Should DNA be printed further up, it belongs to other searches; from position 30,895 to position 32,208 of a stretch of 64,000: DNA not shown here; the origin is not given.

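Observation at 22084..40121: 18-gene, about 18-kb translationally coupled aromatic amino acid supraoperon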

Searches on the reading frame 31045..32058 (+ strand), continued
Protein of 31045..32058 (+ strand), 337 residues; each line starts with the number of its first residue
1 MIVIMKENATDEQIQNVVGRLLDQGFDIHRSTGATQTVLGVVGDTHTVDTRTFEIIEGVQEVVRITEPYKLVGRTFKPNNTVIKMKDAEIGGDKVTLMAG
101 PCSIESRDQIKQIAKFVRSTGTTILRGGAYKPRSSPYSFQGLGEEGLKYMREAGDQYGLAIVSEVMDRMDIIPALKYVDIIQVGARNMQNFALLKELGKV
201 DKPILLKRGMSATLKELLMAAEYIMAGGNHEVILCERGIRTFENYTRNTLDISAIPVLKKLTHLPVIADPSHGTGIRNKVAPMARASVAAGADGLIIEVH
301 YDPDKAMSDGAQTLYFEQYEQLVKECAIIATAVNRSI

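Call 64: search_protein_families(library=ncbifam, proteins=[L173:11158-12141:+, L174:1892-3742:+], max_evalue=1e-20)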
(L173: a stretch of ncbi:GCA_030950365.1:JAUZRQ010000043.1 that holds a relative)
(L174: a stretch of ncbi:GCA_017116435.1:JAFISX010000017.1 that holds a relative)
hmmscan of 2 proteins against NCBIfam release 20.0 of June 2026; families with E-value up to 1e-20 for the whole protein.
L173:11158-12141:+ (327 aa): 5 families
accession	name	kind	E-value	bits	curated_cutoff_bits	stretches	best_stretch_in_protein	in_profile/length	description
TIGR00233.1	trpS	equivalog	8.2e-119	396.7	176.75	1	1-326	1-328/328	tryptophan--tRNA ligase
NF009207.0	PRK12556.1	equivalog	3.9e-74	249.5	479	1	2-326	3-331/332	tryptophan--tRNA ligase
NF008922.0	PRK12283.1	equivalog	1.6e-68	231.4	572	1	2-169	3-173/400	tryptophan--tRNA ligase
NF008923.0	PRK12284.1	equivalog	3.7e-68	230.3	597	1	1-326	1-331/431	tryptophan--tRNA ligase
NF008925.0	PRK12285.1-2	equivalog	1.3e-21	77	451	1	5-250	65-304/365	tryptophan--tRNA ligase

L174:1892-3742:+ (616 aa): 3 families
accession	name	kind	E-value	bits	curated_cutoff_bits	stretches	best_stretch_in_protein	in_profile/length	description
TIGR00456.1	argS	equivalog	3.7e-130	434.9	261.65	1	44-616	11-569/569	arginine--tRNA ligase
NF002447.0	PRK01611.3-4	equivalog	1.2e-87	294.8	460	2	383-616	377-613/613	arginine--tRNA ligase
NF002446.0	PRK01611.3-3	equivalog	3.4e-82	276.7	399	2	235-616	254-636/636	arginine--tRNA ligase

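Call 73: search_solved_structures(query=window:31045-32058:+, max_evalue=1e-40)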
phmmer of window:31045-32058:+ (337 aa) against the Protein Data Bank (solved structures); distinct sequences matched with E-value up to 1e-40: 10.
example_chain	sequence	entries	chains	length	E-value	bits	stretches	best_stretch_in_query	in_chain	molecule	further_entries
4grs_A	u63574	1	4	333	1e-117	396.4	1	1-327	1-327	Phospho-2-dehydro-3-deoxyheptonate aldolase, 2-dehydro-3-deoxyphosphoheptonate aldolase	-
1rzm_A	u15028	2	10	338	7e-113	380.5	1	1-333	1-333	Phospho-2-dehydro-3-deoxyheptonate aldolase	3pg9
1vr6_A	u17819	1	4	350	7.9e-113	380.3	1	1-333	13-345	Phospho-2-dehydro-3-deoxyheptonate aldolase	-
4c1k_A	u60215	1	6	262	1.5e-97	330.1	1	79-327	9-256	2-DEHYDRO-3-DEOXYPHOSPHOHEPTONATE ALDOLASE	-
1zco_A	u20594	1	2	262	7.6e-97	327.8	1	79-327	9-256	2-dehydro-3-deoxyphosphoheptonate aldolase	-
3pg8_A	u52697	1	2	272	1.3e-96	327.1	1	69-333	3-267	Phospho-2-dehydro-3-deoxyheptonate aldolase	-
4c1l_A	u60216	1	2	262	1.4e-96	326.9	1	79-327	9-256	2-dehydro-3-deoxyphosphoheptonate aldolase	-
5j6f_A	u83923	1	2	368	3.7e-90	305.8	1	70-326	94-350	3-deoxy-D-arabino-heptulosonate 7-phosphate synthase, chorismate mutase-isozyme 3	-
3nvt_A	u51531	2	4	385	4.1e-89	302.4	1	69-322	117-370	3-deoxy-D-arabino-heptulosonate 7-phosphate synthase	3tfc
1vs1_A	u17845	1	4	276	1.9e-85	290.4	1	70-325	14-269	3-deoxy-7-phosphoheptulonate synthase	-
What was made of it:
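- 31045..32058 (+): DAH7PS-1, a type I-beta DAH7P synthase with an N-terminal FXD regulatory domain. Full-length match to Thermotoga maritima DAH7PS 1RZM/3PG9 (call 73).
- On Type I-beta DAH7P synthase with an N-terminal ferredoxin-like regulatory domain (Thermotoga maritima type): End-to-end match to 1RZM/3PG9 (call 73).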
